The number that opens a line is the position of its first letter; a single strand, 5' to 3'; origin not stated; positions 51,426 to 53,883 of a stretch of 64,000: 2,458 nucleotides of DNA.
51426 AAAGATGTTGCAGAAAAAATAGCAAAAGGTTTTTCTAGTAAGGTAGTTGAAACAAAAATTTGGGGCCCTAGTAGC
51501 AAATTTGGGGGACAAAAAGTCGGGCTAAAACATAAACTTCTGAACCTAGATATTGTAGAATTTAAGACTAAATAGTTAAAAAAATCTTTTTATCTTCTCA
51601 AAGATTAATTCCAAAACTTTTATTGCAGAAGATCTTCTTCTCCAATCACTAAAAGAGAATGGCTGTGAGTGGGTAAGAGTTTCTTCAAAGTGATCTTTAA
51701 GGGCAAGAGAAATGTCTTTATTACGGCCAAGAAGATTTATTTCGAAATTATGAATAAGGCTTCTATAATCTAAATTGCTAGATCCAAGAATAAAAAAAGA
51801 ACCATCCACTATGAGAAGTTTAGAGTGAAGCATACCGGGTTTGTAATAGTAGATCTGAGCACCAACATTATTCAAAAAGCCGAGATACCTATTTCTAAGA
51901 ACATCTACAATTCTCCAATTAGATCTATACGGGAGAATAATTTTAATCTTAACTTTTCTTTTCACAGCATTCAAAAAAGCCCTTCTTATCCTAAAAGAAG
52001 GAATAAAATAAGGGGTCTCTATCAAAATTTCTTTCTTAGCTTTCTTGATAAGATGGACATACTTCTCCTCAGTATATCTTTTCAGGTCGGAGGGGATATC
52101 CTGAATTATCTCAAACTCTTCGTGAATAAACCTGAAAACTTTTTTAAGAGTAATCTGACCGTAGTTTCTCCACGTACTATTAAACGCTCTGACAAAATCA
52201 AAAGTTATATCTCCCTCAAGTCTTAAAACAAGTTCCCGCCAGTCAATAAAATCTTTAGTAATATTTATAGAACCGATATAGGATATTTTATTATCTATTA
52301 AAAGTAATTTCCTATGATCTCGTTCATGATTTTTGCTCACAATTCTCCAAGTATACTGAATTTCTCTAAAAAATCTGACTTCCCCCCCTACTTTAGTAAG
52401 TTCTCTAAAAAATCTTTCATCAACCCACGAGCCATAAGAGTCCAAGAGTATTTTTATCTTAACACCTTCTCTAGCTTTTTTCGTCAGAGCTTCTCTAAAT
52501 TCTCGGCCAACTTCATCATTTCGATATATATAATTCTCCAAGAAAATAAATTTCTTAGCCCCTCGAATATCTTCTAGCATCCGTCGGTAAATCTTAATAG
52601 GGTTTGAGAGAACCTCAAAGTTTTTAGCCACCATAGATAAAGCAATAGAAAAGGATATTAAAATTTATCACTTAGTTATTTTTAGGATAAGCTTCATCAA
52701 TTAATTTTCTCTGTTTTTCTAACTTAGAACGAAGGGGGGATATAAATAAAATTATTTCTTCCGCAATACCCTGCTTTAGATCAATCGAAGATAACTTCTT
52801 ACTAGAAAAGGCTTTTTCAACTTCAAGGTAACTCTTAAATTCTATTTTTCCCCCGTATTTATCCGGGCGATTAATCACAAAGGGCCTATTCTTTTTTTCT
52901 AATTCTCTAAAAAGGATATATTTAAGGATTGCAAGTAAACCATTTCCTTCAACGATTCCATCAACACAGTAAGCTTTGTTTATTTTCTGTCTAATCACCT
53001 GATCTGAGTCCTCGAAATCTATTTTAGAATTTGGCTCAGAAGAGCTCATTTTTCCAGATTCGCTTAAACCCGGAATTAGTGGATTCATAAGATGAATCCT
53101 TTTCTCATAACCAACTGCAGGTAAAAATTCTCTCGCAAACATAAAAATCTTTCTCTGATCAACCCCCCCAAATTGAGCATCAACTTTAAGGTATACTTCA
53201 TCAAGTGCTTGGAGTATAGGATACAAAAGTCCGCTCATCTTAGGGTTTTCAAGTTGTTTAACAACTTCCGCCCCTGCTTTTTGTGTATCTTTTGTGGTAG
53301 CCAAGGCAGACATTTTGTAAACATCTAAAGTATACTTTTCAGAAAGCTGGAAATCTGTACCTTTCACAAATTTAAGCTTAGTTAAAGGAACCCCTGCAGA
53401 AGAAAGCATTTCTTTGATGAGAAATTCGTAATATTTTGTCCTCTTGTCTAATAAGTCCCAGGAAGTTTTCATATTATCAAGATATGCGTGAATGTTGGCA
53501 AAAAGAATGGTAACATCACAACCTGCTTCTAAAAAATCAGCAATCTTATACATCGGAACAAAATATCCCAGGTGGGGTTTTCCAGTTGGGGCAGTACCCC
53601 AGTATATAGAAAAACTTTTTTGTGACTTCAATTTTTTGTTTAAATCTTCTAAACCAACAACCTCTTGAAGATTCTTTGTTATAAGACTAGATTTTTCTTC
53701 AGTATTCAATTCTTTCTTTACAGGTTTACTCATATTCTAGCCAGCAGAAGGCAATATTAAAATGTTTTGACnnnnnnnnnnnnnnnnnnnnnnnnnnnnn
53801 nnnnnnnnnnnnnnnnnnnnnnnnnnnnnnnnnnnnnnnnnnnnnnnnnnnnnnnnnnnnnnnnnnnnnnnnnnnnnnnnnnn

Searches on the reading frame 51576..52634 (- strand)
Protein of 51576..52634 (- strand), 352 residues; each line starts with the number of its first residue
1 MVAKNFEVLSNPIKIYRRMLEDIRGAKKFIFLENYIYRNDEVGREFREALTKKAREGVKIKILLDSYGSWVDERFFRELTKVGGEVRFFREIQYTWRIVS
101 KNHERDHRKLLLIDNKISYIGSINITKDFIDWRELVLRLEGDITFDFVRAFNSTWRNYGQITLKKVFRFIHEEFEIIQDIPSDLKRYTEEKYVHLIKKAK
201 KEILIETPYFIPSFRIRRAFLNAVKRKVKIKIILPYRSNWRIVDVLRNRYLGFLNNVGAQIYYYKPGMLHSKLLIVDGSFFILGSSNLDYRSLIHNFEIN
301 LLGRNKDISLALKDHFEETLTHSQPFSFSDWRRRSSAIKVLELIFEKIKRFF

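Call 3: search_protein_families(library=pfam, proteins=[window:51576-52634:-], max_evalue=0.01)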
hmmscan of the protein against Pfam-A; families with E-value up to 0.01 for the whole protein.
window:51576-52634:- (352 aa): 3 families
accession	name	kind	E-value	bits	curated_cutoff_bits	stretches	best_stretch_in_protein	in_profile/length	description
PF13091.12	PLDc_2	-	5.2e-43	146.5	27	2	193-318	2-130/132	PLD-like domain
PF00614.28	PLDc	-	4.8e-15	55.2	21.9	2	267-292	3-28/28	Phospholipase D Active site motif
PF11495.14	Regulator_TrmB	-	4.7e-05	23.2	22.2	0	189-234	12-56/233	Archaeal transcriptional regulator TrmB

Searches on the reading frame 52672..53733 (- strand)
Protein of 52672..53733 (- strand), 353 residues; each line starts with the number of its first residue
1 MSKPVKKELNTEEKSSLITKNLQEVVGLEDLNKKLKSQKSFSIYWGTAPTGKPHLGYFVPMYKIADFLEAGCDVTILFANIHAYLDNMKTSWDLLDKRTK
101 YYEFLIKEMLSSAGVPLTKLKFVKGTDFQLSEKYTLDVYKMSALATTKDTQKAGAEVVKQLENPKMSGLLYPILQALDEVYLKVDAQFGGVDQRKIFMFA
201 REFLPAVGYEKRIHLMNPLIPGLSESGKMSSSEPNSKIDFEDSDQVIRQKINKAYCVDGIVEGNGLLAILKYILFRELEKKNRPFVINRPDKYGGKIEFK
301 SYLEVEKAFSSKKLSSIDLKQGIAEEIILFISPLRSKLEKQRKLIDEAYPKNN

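Call 3: search_protein_families(library=pfam, proteins=[window:52672-53733:-], max_evalue=0.01)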
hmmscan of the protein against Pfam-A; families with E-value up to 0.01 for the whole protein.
window:52672-53733:- (353 aa): 1 family
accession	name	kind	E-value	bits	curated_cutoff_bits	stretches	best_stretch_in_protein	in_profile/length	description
PF00579.31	tRNA-synt_1b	-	2.1e-58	198.4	21.1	1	37-330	2-290/292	tRNA synthetases class I (W and Y)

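Call 38: search_protein_families(library=ncbifam, proteins=[window:52672-53733:-], max_evalue=0.0001)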
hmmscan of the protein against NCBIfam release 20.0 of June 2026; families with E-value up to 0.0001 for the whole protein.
window:52672-53733:- (353 aa): 8 families
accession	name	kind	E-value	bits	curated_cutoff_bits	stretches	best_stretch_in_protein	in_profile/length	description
NF006330.0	PRK08560.1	equivalog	1.9e-96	323.1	220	1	10-349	2-339/342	tyrosine--tRNA ligase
TIGR00234.1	tyrS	equivalog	3.2e-61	207.6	113.8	1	13-343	5-390/406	tyrosine--tRNA ligase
NF008927.0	PRK12285.1-4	equivalog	8.7e-18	64.5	478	1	29-256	62-287/385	tryptophan--tRNA ligase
TIGR00233.1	trpS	equivalog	2.4e-17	63.2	176.75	1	40-345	2-300/328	tryptophan--tRNA ligase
NF008924.0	PRK12285.1-1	equivalog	1.2e-13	51.1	644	1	31-258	64-283/381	tryptophan--tRNA ligase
NF008926.0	PRK12285.1-3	equivalog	2.4e-11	43.2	320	0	29-85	54-110/429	tryptophan--tRNA ligase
NF008925.0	PRK12285.1-2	equivalog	3.1e-08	33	451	1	26-254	45-276/365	tryptophan--tRNA ligase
NF008928.0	PRK12285.1-5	equivalog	7.6e-05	21.4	891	0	32-102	84-153/530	tryptophan--tRNA ligase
